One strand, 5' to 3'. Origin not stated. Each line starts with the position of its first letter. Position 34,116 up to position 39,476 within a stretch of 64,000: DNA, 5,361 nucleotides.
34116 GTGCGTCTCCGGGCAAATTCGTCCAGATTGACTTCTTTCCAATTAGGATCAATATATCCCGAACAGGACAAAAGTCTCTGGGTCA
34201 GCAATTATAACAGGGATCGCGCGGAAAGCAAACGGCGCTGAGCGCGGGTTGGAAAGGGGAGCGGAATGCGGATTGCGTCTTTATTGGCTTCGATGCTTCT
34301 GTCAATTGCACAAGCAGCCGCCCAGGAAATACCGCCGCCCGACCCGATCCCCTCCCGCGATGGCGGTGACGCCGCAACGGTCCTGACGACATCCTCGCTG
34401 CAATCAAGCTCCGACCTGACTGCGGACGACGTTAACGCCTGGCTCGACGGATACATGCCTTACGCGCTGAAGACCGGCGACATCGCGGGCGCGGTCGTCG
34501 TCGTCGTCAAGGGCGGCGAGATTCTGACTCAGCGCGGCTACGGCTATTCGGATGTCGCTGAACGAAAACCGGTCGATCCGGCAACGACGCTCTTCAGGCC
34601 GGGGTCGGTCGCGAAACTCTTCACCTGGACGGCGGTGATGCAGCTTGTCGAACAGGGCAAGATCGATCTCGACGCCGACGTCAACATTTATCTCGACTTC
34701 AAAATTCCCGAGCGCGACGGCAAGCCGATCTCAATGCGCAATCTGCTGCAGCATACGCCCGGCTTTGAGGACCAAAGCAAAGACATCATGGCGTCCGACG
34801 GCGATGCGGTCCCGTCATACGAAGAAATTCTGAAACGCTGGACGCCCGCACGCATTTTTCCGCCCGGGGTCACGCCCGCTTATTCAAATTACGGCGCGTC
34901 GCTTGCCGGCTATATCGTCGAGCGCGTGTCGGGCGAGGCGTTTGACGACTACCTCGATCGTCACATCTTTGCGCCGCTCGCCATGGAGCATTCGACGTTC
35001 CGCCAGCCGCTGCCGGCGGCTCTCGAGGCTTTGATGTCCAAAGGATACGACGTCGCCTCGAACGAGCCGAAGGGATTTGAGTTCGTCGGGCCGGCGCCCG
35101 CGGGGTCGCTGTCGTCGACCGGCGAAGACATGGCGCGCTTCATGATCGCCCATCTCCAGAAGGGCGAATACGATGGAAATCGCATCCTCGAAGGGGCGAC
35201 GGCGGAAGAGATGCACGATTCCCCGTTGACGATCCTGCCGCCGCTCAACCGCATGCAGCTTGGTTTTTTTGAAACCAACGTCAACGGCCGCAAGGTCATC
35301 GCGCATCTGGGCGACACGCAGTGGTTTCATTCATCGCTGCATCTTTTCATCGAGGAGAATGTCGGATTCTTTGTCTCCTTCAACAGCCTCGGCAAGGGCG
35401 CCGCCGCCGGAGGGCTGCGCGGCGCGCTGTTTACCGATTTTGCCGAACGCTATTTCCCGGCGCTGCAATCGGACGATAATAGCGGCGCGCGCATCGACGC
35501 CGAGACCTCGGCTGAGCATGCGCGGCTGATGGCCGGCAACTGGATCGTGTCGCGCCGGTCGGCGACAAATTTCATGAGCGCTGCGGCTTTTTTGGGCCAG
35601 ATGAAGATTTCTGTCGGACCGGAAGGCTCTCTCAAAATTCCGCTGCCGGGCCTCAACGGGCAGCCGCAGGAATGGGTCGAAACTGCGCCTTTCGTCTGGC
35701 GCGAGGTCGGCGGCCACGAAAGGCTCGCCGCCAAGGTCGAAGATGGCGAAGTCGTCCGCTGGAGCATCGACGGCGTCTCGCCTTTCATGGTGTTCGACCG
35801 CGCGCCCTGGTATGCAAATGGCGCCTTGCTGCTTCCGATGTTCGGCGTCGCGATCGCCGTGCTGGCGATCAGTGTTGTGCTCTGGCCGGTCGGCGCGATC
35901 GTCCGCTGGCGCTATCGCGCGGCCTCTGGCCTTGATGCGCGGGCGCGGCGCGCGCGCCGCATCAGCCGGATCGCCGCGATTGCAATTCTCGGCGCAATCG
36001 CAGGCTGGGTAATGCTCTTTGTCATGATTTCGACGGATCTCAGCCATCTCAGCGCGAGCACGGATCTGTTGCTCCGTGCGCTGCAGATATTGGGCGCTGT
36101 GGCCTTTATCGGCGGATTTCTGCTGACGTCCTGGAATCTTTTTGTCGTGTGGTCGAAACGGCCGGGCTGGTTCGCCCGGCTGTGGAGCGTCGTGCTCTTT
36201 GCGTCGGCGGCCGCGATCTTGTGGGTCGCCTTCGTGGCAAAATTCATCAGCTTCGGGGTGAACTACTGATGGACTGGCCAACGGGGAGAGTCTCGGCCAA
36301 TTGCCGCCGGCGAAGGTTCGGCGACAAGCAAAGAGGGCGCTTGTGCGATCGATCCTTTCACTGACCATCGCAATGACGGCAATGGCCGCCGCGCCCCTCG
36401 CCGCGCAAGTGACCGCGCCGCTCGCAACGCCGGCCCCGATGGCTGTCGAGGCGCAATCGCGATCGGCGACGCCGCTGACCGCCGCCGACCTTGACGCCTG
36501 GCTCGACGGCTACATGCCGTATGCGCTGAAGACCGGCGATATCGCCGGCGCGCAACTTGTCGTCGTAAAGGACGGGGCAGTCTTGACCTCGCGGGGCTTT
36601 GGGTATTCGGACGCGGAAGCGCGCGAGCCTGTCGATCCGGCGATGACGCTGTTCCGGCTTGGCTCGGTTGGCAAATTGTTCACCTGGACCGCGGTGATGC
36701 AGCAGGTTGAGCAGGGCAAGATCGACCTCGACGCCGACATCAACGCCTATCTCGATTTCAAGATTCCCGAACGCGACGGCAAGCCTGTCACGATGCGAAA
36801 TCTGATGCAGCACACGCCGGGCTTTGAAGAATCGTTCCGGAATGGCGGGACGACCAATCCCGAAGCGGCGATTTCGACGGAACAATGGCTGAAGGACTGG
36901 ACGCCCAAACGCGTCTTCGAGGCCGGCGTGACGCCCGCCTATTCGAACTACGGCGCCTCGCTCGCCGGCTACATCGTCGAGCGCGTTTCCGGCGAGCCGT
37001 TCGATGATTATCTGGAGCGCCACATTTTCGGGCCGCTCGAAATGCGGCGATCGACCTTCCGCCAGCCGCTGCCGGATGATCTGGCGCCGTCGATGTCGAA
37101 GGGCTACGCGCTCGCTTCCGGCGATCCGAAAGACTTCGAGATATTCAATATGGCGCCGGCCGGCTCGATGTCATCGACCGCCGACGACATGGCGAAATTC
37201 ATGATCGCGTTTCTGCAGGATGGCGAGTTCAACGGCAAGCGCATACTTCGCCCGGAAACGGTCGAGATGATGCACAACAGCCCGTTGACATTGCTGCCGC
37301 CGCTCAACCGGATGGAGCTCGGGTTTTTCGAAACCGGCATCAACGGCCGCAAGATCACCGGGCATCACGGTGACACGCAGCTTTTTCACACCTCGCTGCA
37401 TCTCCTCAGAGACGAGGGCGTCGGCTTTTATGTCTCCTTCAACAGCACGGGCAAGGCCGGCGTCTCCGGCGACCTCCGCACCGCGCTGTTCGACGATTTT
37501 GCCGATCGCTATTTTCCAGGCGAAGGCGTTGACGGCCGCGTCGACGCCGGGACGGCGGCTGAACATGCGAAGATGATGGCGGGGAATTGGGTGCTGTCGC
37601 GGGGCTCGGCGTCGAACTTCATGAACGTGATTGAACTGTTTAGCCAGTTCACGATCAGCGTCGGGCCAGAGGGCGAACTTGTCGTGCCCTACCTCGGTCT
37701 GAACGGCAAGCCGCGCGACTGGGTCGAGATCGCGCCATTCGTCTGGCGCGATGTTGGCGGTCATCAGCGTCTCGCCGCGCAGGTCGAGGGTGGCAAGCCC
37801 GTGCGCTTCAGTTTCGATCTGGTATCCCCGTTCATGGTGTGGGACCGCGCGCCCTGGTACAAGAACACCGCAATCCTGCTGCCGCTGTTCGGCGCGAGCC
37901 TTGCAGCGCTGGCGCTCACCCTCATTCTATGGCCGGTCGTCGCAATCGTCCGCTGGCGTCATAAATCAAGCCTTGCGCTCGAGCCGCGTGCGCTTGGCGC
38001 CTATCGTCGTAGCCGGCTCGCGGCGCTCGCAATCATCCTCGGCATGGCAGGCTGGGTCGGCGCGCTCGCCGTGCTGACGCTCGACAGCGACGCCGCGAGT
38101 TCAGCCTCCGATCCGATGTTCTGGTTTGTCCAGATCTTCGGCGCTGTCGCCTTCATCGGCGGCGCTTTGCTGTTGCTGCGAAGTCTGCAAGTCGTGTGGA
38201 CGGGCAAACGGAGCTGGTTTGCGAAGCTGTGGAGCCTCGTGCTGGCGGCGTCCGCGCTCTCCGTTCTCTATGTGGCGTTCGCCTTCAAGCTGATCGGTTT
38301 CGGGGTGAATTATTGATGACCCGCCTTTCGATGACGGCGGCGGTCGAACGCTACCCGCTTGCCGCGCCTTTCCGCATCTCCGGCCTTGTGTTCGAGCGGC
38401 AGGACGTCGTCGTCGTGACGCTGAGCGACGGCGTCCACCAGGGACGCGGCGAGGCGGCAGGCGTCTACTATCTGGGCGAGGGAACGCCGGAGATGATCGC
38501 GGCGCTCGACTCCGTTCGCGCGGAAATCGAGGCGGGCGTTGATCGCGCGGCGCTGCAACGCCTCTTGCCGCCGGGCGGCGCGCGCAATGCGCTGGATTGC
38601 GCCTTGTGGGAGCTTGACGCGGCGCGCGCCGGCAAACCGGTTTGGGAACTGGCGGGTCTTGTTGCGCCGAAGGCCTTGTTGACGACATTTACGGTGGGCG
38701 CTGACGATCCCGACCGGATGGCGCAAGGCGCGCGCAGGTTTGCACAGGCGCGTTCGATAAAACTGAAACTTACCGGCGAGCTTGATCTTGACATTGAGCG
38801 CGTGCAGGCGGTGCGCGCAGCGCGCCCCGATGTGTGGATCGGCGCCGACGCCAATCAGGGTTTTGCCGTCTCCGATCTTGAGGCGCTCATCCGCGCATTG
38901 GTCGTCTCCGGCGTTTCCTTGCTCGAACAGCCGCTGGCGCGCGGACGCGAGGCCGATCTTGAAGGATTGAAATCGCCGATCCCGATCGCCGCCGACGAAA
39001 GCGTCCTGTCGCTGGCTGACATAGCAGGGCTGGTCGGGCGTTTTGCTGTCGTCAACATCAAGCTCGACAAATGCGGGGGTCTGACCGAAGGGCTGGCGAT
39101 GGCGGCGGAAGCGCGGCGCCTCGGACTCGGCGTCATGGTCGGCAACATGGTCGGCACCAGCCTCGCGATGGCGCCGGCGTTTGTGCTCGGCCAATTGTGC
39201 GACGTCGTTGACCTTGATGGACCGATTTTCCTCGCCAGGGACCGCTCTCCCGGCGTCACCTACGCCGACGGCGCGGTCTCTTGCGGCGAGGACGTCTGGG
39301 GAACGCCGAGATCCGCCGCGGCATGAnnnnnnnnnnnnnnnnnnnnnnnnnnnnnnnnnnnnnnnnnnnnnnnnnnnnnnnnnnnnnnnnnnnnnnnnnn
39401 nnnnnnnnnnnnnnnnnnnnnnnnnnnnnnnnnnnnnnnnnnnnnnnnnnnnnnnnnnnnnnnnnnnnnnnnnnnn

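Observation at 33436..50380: Self-contained TonB-dependent locus for D-amino-acid peptides (a peptide analogue of a PUL)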

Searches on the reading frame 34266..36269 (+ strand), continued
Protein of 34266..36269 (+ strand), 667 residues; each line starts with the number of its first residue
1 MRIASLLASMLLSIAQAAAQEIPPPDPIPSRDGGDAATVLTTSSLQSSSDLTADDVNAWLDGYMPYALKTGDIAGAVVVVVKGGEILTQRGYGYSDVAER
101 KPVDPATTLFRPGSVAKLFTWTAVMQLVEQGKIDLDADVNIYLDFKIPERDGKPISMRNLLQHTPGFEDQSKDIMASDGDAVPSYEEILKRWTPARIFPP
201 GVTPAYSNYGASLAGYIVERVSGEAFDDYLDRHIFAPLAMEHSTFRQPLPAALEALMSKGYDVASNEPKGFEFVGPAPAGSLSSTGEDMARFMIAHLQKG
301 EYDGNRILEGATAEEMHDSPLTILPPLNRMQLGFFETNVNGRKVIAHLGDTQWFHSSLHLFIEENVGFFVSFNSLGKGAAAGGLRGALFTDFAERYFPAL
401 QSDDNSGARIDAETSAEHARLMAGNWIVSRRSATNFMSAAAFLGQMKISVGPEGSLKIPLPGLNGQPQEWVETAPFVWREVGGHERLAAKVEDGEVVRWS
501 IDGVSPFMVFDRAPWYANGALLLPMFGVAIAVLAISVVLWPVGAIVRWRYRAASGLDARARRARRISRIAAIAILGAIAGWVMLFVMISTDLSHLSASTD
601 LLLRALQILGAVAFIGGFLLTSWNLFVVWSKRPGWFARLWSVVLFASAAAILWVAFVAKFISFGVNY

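Call 93: fold_search(model_id=the predicted structure, library=pdb)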
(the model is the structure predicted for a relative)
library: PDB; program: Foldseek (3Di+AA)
matches with E <= 10: 748; with E <= 0.001: 381
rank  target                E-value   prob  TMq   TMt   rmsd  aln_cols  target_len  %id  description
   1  2qmi_C                8.4e-19  1.00  0.40  0.59  11.1       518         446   18  Structure of the octameric penicillin-binding protein homologue from Pyrococcus abyssi (released 2008-07-22)
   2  2qmi_A                5.9e-18  1.00  0.41  0.60  11.2       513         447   19  Structure of the octameric penicillin-binding protein homologue from Pyrococcus abyssi (released 2008-07-22)
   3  9sn1                  1.2e-17  1.00  0.49  0.49   6.6       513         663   22  Lip3 DL-peptidase in the apo-state (released 2026-02-18)
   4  7spn_B                2.3e-16  1.00  0.47  0.65   7.1       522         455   19  Crystal structure of IS11, a thermophilic esterase (released 2022-08-24)
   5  7spn_A                2.6e-16  1.00  0.48  0.67   6.8       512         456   20  Crystal structure of IS11, a thermophilic esterase (released 2022-08-24)
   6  7pp3_B                7.3e-15  1.00  0.38  0.60   6.3       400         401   22  STRUCTURE OF ESTER-HYDROLASE EH7 FROM THE METAGENOME OF MARINE SEDIMENTS AT MILAZZO HARBOR (SICILY, ITALY) (released 2022-07-06)
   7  7pp3_A                7.7e-15  1.00  0.38  0.61   6.1       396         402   23  STRUCTURE OF ESTER-HYDROLASE EH7 FROM THE METAGENOME OF MARINE SEDIMENTS AT MILAZZO HARBOR (SICILY, ITALY) (released 2022-07-06)
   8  6ksu_A                1.5e-14  1.00  0.43  0.61   7.4       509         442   17  Crystal structure of SurE (released 2020-06-24)
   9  4gdn_A                1.8e-14  1.00  0.38  0.70   6.1       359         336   20  Structure of FmtA-like protein (released 2012-10-03)
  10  8fqu_B                2.0e-14  1.00  0.38  0.68   6.0       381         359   21  ADC-219 in complex with boronic acid transition state inhibitor MB076 (released 2023-07-05)
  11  6ksv_A                2.2e-14  1.00  0.38  0.57   9.0       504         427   17  Crystal structure of SurE with D-Leu (released 2020-06-24)
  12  6ksv_B                2.3e-14  1.00  0.39  0.58   8.6       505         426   17  Crystal structure of SurE with D-Leu (released 2020-06-24)
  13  9ehy_B                2.6e-14  1.00  0.39  0.69   5.9       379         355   21  X-ray crystal structure of ADC-33 beta-lactamase in complex with ceftazidime in acyl and product forms (released 2025-05-14)
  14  8fqw_B                2.8e-14  1.00  0.38  0.67   5.3       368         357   22  ADC-30 in complex with boronic acid transition state inhibitor MB076 (released 2023-07-05)
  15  9s5l_A                2.9e-14  1.00  0.38  0.68   5.8       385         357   22  ADC-30 class C beta-lactamase in complex with benzoxaborole AK-412 (released 2025-09-17)
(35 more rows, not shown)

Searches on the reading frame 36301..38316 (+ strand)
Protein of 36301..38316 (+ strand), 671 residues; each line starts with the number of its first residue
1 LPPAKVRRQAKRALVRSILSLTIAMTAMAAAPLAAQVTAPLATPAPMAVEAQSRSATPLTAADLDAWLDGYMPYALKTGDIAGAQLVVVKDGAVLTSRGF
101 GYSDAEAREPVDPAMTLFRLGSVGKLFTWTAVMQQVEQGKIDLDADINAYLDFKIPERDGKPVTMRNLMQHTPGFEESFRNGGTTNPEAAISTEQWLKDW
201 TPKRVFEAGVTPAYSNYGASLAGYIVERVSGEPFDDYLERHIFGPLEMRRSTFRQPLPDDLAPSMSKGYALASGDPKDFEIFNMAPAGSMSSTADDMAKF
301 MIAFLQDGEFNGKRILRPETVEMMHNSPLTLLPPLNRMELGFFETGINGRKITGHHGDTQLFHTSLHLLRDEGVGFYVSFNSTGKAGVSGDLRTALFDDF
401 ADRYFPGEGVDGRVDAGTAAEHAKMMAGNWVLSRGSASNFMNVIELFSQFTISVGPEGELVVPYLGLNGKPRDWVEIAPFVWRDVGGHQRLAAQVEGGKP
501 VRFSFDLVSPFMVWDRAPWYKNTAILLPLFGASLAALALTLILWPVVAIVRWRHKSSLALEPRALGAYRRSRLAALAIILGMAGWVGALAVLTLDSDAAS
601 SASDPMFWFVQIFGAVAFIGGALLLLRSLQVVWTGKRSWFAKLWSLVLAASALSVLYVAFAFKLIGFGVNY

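Call 4: search_protein_families(library=pfam, proteins=[window:36301-38316:+])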
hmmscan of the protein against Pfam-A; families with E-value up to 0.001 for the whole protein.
window:36301-38316:+ (671 aa): 1 family
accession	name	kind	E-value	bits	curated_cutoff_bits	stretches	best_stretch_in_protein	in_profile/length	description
PF00144.29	Beta-lactamase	-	5.5e-62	210.3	27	1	76-388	9-316/329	Beta-lactamase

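Call 5: search_protein_families(library=ncbifam, proteins=[window:36301-38316:+])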
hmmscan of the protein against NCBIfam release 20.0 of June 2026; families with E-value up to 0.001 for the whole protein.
window:36301-38316:+ (671 aa): 46 families (the best 25 are shown)
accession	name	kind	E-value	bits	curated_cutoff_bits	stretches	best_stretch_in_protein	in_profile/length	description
NF007943.0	PRK10662.1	equivalog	9.7e-23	80.4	266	1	36-312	8-278/380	D-alanyl-D-alanine-carboxypeptidase/endopeptidase AmpH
NF033085.1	bla_class_C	equivalog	2.5e-21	75.9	415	1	66-310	6-240/356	class C beta-lactamase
NF009622.0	PRK13128.1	equivalog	3.5e-17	62.1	443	1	83-388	24-320/518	D-aminopeptidase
NF045671.1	blaPNC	exception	1e-15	57.5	750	1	25-305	6-276/401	PNC family class C beta-lactamase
NF002968.0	PRK03642.1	equivalog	2.5e-14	53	385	1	68-257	43-245/432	penicillin binding protein PBP4B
NF052559.1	MthAcHydAcmB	equivalog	5e-14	51.8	550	1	81-327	24-292/391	methyl acetate hydrolase AcmB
NF033569.1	blaLHK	exception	7.4e-13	48.2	850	1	63-307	36-270/390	LHK family class C beta-lactamase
NF050047.1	blaELC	exception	8.6e-13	47.9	840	1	24-301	38-307/434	ELC family class C beta-lactamase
NF041665.1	blaPSZ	exception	1.4e-12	47.4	850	1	55-312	18-264/379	PSZ family class C beta-lactamase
NF047361.1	blaASDC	exception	1.5e-12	47.1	850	1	55-307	27-268/394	ASDC family class C beta-lactamase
NF033159.0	blaPAC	exception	1.7e-11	43.6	850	1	59-256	26-210/380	PAC family class C beta-lactamase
NF033698.1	blaCSA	exception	1.9e-11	43.6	884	1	83-251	41-200/375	CSA family class C beta-lactamase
NF033700.1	blaCMA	exception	2.7e-11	43.1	887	1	81-269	39-216/375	CMA family class C beta-lactamase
NF053709.1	blaAKO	exception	1.4e-10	40.7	875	1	57-310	22-263/381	AKO family class C beta-lactamase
NF000425.2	blaADC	exception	1.8e-10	40.5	800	1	101-307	68-265/383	ADC family extended-spectrum class C beta-lactamase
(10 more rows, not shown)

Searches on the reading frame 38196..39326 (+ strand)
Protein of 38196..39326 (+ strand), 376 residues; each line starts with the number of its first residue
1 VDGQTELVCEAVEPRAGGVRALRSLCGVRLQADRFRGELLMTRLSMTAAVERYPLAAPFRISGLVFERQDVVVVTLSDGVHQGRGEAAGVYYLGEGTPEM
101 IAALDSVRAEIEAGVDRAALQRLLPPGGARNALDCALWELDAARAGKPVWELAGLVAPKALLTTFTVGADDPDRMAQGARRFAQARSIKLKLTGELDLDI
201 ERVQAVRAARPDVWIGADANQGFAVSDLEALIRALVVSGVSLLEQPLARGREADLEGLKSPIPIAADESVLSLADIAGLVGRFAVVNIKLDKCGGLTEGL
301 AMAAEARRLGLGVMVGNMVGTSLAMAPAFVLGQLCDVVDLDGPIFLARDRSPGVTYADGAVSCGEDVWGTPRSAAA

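Call 4: search_protein_families(library=pfam, proteins=[window:38196-39326:+])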
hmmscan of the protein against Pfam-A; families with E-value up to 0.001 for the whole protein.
window:38196-39326:+ (376 aa): 2 families
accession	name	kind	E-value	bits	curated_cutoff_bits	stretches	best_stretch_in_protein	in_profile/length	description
PF13378.12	MR_MLE_C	-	4.4e-26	92.4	29.4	1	175-328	2-164/219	Enolase C-terminal domain-like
PF02746.21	MR_MLE_N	-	6.3e-08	33.3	22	1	50-154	8-117/117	Mandelate racemase / muconate lactonizing enzyme, N-terminal domain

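Call 5: search_protein_families(library=ncbifam, proteins=[window:38196-39326:+])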
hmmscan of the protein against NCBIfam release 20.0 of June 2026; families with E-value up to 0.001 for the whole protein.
window:38196-39326:+ (376 aa): 12 families
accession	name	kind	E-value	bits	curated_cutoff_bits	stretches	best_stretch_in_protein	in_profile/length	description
NF042940.1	racemase_DgcA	equivalog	3e-112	375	400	1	47-369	2-323/323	N-acetyl-D-Glu racemase DgcA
NF011708.0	PRK15129.1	equivalog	3.8e-71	239.7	343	1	50-361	8-319/321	L-Ala-D/L-Glu epimerase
NF041118.1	A_G_epim_Thtga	equivalog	1e-24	87.3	500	1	49-349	9-326/341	L-Ala-D/L-Glu epimerase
TIGR02534.1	mucon_cyclo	subfamily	2.4e-19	69.6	334.95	1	54-323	12-302/368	muconate/chloromuconate family cycloisomerase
TIGR01928.1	menC_lowGC_arch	equivalog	4.5e-18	65.4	200.65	1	121-333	83-298/325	o-succinylbenzoate synthase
TIGR01927.1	menC_gam_Gplu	equivalog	2.8e-16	59.7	130.55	1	54-326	6-273/307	o-succinylbenzoate synthase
NF002782.0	PRK02901.1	equivalog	8.4e-15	54.6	288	1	164-330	82-253/328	o-succinylbenzoate synthase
NF043002.1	HProlDhtase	equivalog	6.8e-13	48.2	500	1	129-303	101-279/366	cis-3-hydroxy-L-proline dehydratase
NF047820.1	TalGalacDh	equivalog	2.6e-08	33.2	500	1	131-314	109-302/371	L-talarate/galactarate dehydratase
NF010624.0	PRK14017.1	equivalog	1.1e-07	31.3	311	1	132-320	85-289/382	galactonate dehydratase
NF040866.1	AraD_Arch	equivalog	1.2e-06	27.8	650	1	132-315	106-300/372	arabinonate dehydratase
NF003473.0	PRK05105.1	equivalog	1.3e-05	24.4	236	1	163-325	114-280/331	o-succinylbenzoate synthase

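Call 29: search_solved_structures(query=window:38313-39326:+, max_evalue=1e-10)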
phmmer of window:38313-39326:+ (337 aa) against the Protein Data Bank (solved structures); distinct sequences matched with E-value up to 1e-10: 36.
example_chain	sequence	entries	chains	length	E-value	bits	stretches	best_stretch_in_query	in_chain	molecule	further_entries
4gfi_A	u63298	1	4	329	1.4e-68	235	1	7-330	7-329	Mandelate racemase/muconate lactonizing enzyme family protein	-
1jpd_X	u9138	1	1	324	7e-61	209.6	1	11-321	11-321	L-Ala-D/L-Glu Epimerase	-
3iji_A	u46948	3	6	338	3.9e-36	128.3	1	32-324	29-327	Muconate cycloisomerase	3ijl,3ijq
3s5s_A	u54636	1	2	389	1.3e-27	100.3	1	13-314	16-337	Mandelate racemase/muconate lactonizing enzyme family protein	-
3u9i_A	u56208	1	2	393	6.2e-27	98.1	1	6-324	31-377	Mandelate racemase/muconate lactonizing enzyme, C-terminal domain protein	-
3rit_A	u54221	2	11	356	1.1e-24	90.7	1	10-320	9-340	Dipeptide epimerase | Putative chloromuconate cycloisomerase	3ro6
3jva_A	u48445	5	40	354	1.3e-21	80.6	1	89-288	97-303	Dipeptide Epimerase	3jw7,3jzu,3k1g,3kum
1jpm_A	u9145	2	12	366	1.9e-21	80.1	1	14-324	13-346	L-Ala-D/L-Glu Epimerase | similar to chloromuconate cycloisomerase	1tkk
3q45_A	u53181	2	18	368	2e-21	80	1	90-318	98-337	Mandelate racemase/muconate lactonizing enzyme family; possible chloromuconate cycloisomer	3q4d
2zad_A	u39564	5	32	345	5.2e-21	78.6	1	6-319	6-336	Muconate cycloisomerase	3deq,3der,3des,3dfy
3ik4_A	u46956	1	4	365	3.3e-20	76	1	7-311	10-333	Mandelate racemase/muconate lactonizing protein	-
3ct2_A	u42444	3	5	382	4.1e-20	75.7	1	13-310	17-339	Muconate cycloisomerase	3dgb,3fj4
2p88_A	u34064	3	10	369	4.2e-19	72.4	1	89-310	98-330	Mandelate racemase/muconate lactonizing enzyme family protein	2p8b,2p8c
3muc_A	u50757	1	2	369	1.9e-17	67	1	11-310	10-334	PROTEIN (MUCONATE CYCLOISOMERASE)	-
1bkh_A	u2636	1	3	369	2.3e-17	66.7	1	11-310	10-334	MUCONATE LACTONIZING ENZYME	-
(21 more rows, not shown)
